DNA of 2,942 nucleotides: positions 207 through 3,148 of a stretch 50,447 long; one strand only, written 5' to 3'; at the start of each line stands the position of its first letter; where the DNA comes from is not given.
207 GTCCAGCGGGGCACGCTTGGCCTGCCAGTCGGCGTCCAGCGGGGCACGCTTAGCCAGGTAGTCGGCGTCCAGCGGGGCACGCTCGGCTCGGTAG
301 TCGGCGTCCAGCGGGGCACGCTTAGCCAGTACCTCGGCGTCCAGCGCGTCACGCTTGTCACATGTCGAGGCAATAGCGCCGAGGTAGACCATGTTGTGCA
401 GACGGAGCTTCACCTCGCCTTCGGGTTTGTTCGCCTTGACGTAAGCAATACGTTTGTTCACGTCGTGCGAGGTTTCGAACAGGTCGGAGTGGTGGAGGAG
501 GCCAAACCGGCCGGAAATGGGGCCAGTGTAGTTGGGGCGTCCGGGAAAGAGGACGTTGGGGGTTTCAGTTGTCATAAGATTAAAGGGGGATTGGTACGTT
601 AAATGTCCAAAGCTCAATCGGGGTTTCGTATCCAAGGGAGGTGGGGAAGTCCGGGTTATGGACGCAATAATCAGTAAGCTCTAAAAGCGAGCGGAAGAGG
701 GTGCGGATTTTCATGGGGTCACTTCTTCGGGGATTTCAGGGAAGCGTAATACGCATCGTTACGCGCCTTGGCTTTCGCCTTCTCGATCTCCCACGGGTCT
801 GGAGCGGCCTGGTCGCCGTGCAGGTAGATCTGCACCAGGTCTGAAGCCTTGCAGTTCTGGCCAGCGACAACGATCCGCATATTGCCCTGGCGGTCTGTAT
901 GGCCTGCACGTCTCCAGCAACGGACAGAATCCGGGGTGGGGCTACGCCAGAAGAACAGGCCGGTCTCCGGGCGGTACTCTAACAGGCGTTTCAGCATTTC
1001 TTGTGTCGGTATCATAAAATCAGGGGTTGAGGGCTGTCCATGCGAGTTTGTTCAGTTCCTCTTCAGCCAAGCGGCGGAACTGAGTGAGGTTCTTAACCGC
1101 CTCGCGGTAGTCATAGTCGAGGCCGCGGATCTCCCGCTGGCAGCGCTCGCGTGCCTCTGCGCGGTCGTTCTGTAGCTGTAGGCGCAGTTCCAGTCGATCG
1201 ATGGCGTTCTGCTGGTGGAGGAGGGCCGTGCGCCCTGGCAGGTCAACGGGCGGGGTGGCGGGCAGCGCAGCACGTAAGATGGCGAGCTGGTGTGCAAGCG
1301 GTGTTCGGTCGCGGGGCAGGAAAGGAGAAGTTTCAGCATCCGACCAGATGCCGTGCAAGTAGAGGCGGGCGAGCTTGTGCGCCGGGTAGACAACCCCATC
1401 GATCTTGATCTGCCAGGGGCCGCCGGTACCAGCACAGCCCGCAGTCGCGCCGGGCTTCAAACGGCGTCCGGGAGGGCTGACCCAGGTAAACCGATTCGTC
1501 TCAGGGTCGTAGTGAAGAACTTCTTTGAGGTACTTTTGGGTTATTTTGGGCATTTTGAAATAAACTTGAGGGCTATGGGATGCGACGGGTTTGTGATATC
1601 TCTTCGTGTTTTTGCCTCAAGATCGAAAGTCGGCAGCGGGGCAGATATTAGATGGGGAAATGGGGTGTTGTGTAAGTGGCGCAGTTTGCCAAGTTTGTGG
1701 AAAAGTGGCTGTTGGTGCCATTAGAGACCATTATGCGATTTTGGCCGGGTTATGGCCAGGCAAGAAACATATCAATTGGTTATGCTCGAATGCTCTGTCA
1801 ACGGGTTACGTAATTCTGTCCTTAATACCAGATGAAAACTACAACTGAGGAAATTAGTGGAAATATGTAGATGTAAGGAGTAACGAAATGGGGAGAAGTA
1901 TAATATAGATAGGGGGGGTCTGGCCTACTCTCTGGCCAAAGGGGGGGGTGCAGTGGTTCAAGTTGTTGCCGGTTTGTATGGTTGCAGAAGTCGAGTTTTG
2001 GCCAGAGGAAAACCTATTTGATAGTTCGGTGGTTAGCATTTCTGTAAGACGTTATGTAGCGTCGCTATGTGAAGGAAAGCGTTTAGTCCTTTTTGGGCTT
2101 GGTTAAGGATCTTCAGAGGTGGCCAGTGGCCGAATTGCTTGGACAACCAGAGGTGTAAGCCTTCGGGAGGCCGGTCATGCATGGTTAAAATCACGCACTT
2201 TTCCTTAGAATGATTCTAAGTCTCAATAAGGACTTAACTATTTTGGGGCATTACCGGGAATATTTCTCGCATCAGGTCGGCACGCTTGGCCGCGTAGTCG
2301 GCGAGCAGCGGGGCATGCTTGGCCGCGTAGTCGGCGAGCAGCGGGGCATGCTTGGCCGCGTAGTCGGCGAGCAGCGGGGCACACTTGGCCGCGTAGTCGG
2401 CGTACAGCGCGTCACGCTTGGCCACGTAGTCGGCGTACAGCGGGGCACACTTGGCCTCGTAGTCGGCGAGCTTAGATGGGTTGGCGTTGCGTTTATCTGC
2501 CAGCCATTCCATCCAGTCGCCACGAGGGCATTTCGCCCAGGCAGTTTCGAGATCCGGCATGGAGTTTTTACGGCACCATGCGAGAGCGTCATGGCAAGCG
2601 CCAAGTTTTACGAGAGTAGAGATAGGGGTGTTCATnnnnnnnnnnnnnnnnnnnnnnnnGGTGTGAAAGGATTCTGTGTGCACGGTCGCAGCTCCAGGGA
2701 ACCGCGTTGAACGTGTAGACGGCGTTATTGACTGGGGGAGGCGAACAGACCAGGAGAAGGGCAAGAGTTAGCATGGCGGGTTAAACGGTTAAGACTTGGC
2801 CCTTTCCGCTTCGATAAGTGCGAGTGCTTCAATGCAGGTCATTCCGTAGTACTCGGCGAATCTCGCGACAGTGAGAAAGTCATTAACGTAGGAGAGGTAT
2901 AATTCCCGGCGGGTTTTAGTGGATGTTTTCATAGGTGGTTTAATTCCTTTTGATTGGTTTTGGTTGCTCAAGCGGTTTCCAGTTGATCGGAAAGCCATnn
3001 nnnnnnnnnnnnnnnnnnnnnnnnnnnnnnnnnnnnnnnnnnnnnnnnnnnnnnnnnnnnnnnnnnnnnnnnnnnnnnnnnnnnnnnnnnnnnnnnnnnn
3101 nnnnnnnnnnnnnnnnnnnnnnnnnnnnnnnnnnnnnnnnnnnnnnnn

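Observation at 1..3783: Three paralogous early genes built from in-frame 33-bp tandem arrays encoding 11-residue (hendecad) repeats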

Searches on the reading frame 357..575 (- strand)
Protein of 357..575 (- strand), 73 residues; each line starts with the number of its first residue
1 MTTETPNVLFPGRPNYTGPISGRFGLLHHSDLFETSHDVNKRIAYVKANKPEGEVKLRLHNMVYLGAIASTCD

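Call 84: search_protein_families(library=pfam, max_evalue=0.05, proteins=[window:357-575:-])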
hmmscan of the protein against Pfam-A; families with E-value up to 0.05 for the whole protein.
seq(73 aa): 0 families

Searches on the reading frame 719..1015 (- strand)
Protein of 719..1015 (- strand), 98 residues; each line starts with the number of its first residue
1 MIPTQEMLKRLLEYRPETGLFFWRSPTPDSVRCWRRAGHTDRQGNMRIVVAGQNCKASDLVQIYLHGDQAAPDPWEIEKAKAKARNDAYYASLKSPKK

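Call 29: search_protein_families(library=pfam, max_evalue=0.01, proteins=[window:719-1015:-])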
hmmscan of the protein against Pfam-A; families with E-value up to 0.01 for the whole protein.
window:719-1015:- (98 aa): 0 families

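Call 85: search_protein_families(library=padloc, max_evalue=0.01, proteins=[window:719-1015:-])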
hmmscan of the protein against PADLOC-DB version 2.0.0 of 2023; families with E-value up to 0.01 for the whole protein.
window:719-1015:- (98 aa): 0 families

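Call 86: search_protein_families(library=phrogs, max_evalue=0.001, proteins=[window:719-1015:-])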
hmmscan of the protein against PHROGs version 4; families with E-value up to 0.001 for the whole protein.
window:719-1015:- (98 aa): 1 family
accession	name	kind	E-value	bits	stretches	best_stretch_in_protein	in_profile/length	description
phrog_99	-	DNA, RNA and nucleotide metabolism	5.2e-09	37.2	1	2-69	108-172/383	HNH endonuclease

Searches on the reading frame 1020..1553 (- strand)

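Call 29: search_protein_families(library=pfam, max_evalue=0.01, proteins=[window:1020-1553:-])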
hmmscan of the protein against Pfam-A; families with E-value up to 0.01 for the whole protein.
window:1020-1553:- (177 aa): 0 families

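Call 85: search_protein_families(library=padloc, max_evalue=0.01, proteins=[window:1020-1553:-])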
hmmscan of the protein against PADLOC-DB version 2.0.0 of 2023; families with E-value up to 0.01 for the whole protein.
window:1020-1553:- (177 aa): 0 families

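Call 86: search_protein_families(library=phrogs, max_evalue=0.001, proteins=[window:1020-1553:-])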
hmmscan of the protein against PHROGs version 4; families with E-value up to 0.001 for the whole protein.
window:1020-1553:- (177 aa): 1 family
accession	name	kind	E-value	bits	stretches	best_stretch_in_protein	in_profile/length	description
phrog_99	-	DNA, RNA and nucleotide metabolism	2.3e-15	58.1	1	2-70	107-172/383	HNH endonuclease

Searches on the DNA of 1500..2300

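Call 102: search_rna_families(source=window, start=1500, end=2300, threshold=evalue, max_evalue=1)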
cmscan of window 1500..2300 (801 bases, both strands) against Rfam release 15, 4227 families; matches with E-value up to 1: 0.
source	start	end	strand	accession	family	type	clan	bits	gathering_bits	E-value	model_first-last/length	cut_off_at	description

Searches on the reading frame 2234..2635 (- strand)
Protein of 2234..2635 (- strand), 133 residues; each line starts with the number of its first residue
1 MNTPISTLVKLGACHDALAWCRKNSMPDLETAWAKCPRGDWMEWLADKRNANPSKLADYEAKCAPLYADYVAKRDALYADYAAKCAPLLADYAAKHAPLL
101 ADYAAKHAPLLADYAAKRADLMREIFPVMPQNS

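Call 6: search_protein_families(library=pfam, max_evalue=1, proteins=[window:2237-2635:-])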
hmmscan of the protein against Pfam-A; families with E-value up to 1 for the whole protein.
seq(133 aa): 1 family
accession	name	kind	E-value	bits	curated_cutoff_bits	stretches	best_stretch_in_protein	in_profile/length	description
PF12652.12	CotJB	-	0.01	16.4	29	1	64-96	31-63/76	CotJB protein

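Call 7: search_protein_families(library=phrogs, max_evalue=1, proteins=[window:2237-2635:-])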
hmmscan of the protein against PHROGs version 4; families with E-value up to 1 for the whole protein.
seq(133 aa): 6 families
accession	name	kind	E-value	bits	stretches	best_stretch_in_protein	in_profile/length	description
phrog_36296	-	unknown function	0.0019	18.9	0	86-102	11-27/34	-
phrog_10610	-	unknown function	0.038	15.2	0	77-93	19-35/68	-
phrog_29565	-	unknown function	0.099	13.5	0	76-92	9-25/39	-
phrog_21347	-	unknown function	0.12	13.6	1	48-121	107-179/186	-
phrog_5405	-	unknown function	0.37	12.2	1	41-87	46-92/115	-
phrog_38568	-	unknown function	0.65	11.5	0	59-73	27-41/60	-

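Call 14: search_dna_similar(query=window:2237-2635:-, collection=phages, mode=protein, max_evalue=0.01, max_rows=25)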
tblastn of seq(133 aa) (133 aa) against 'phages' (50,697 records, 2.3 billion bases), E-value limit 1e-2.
No match.

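Call 18: search_protein_families(library=ncbifam, max_evalue=0.1, proteins=[window:2237-2635:-])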
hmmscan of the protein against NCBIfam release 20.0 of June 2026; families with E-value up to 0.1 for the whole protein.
seq(133 aa): 0 families
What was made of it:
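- Closest known: 11-mer amphipathic repeat proteins. Different: No homology (calls 6, 18).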

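Call 26: find_homologous_proteins(query=window:2237-2635:-, max_evalue=0.001)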
Query seq(133 aa) (133 aa): 137 proteins with E <= 0.001 among 6281 candidates; the best 120 are listed.
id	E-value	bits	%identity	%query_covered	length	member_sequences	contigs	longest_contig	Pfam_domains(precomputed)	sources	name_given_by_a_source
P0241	7.6e-56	206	66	98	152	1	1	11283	-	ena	-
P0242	2.2e-51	192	75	98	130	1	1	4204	-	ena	-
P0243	4.6e-51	191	62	100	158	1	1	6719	-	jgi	jgi:hypothetical protein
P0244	7.2e-43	164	72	86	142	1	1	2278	-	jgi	-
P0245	1.2e-41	160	80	71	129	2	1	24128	-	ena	-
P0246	3.8e-40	155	57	100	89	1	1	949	-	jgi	-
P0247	1.0e-31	128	75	49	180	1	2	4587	-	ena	-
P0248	3.3e-29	120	78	54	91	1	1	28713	-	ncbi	-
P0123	4.3e-29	119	66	57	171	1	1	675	-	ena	-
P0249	4.7e-29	119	55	97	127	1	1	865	-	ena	-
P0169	3.0e-27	113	69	53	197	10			-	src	-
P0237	7.7e-26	109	49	88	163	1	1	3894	-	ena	-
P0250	2.4e-25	107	64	55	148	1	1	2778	-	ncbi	-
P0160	3.1e-25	107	55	57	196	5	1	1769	-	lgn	-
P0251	7.4e-25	106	45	84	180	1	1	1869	-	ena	-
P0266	1.3e-17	82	48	84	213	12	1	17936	PF00805.29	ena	-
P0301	2.1e-10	59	59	55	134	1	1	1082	PF27195.1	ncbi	-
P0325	4.3e-6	45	42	43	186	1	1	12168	PF21805.4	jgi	-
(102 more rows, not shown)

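Call 28: find_encoding_contigs(protein=P0241, flank=10000, max_places=3)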
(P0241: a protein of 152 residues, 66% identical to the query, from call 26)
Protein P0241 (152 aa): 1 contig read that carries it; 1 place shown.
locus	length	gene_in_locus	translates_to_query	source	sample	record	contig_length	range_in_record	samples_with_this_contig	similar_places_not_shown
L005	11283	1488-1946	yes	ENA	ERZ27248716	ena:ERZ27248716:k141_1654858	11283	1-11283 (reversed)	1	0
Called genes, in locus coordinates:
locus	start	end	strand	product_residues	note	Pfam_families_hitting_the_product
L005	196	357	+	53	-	-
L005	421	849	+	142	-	-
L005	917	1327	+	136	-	PF23864:DUF7222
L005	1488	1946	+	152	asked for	-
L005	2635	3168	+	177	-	-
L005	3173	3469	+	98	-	-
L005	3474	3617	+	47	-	-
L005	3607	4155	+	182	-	-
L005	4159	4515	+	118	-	-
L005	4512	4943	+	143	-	-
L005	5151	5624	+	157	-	PF13392:HNH_3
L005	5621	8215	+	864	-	PF08707:PriCT_2, PF19263:DUF5906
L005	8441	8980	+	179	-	-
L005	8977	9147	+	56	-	-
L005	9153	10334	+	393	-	PF10926:DUF2800, PF12705:PDDEXK_1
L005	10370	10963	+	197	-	PF10991:Enc34_ssDNA-bd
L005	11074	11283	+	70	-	?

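Call 29: search_protein_families(library=pfam, max_evalue=0.01, proteins=[P0325, P0266, L005:917-1327:+, L005:421-849:+])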
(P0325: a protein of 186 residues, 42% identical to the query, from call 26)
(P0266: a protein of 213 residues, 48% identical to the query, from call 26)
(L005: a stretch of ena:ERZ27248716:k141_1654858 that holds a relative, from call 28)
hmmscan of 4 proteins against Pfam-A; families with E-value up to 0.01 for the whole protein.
P0325 (186 aa): 1 family
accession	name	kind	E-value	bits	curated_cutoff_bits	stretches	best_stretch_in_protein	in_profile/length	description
PF21805.3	Imm5_like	-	5.6e-08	33.2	25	1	50-158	6-113/129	Imm-5 like putative immunity protein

P0266 (213 aa): 1 family
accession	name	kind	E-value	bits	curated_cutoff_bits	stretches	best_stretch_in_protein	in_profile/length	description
PF00805.28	Pentapeptide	-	2.9e-09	36.8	20.2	1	13-36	2-25/40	Pentapeptide repeats (8 copies)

L005:917-1327:+ (136 aa): 1 family
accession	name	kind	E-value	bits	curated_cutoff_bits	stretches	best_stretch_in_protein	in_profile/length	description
PF23864.1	DUF7222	-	4.9e-09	36.8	27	1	29-132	12-102/108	Domain of unknown function (DUF7222)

L005:421-849:+ (142 aa): 0 families
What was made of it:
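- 2474..2635 (-): Gene B, head domain (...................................); start at ATG 2635. One homologue, P0325, joins this head to an Imm5_like domain instead of repeats (call 29).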

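Call 85: search_protein_families(library=padloc, max_evalue=0.01, proteins=[window:2234-2635:-])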
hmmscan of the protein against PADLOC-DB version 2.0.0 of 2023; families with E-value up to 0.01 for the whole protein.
window:2234-2635:- (133 aa): 0 families

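Call 114: find_encoding_contigs(protein=P0248, flank=6000, max_places=2)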
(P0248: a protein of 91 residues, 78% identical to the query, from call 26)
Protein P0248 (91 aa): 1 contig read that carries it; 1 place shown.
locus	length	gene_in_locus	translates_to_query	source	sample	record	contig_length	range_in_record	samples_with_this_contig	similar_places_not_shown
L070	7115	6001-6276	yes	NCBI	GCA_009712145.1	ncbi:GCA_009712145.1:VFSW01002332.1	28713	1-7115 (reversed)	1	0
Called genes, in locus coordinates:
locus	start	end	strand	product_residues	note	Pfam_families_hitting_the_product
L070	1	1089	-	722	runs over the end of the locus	-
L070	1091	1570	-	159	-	-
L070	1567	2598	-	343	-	-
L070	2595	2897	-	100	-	PF00166:Cpn10 (weak)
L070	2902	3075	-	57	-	-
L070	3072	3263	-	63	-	-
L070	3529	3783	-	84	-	-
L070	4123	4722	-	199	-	-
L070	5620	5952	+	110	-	-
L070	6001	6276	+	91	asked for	-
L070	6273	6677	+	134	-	-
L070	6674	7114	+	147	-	?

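Call 115: find_encoding_contigs(protein=P0245, flank=6000, max_places=2)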
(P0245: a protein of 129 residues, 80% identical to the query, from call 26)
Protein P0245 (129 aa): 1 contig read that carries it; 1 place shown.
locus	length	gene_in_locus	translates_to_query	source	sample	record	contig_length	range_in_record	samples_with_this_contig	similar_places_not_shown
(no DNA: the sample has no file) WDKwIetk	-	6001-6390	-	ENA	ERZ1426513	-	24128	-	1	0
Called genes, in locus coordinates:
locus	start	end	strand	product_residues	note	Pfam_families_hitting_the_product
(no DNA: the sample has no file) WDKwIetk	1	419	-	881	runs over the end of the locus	-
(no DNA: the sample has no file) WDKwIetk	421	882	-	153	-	-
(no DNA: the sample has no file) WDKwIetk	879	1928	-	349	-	-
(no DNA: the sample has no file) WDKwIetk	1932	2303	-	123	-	PF00166:Cpn10 (weak)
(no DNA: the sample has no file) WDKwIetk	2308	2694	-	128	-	PF02945:Endonuclease_7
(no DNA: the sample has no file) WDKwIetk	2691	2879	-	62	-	-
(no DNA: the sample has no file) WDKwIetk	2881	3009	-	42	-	-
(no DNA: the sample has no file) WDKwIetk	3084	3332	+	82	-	-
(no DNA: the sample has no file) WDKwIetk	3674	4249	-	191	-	-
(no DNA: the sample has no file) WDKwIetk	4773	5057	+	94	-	-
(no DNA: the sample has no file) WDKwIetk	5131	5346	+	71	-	-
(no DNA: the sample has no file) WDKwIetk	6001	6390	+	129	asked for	-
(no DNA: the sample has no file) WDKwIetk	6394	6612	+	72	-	-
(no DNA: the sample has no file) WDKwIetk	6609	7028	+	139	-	-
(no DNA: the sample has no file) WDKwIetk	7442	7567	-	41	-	?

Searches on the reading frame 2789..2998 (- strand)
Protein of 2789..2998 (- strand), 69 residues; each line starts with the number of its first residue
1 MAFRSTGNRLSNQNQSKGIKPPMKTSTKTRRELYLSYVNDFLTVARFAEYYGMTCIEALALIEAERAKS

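Call 29: search_protein_families(library=pfam, max_evalue=0.01, proteins=[window:2789-2998:-])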
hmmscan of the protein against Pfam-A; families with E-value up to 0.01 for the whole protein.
window:2789-2998:- (69 aa): 0 families

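Call 85: search_protein_families(library=padloc, max_evalue=0.01, proteins=[window:2789-2998:-])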
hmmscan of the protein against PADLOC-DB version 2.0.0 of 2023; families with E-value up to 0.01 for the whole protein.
window:2789-2998:- (69 aa): 0 families

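Call 86: search_protein_families(library=phrogs, max_evalue=0.001, proteins=[window:2789-2998:-])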
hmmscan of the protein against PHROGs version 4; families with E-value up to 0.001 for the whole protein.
window:2789-2998:- (69 aa): 2 families
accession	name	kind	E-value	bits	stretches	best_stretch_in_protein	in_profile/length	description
phrog_26669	-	unknown function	6.5e-09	37.1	1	31-64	23-56/77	-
phrog_4907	-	unknown function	1.1e-05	26.6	1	29-63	19-53/68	-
